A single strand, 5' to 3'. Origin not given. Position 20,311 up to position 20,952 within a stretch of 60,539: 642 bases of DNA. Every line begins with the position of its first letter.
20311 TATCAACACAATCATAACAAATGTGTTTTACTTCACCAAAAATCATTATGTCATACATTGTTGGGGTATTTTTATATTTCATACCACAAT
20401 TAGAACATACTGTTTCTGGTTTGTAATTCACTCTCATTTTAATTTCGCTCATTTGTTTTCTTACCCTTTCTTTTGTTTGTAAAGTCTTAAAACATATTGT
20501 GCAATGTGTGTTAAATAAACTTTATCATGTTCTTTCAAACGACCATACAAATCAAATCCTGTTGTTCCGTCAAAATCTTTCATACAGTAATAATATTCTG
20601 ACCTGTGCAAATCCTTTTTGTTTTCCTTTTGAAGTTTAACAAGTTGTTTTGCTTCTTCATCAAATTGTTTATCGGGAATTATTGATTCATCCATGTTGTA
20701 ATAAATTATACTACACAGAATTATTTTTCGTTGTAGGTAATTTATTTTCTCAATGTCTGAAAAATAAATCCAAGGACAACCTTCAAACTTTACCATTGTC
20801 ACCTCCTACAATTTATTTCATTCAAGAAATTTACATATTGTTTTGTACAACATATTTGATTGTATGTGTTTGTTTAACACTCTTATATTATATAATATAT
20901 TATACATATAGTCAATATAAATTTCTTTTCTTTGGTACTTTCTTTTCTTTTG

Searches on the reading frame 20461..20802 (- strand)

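Call 66: search_protein_families(library=phrogs, proteins=[window:20461-20802:-], max_evalue=0.001)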
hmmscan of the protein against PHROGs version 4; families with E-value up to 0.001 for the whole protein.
window:20461-20802:- (113 aa): 2 families
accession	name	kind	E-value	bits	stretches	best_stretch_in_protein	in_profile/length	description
phrog_6466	-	DNA, RNA and nucleotide metabolism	3.7e-21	76.4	1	17-112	10-100/104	DNA ligase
phrog_3869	-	DNA, RNA and nucleotide metabolism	2e-05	24.3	1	16-65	5-54/656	NAD-dependent DNA ligase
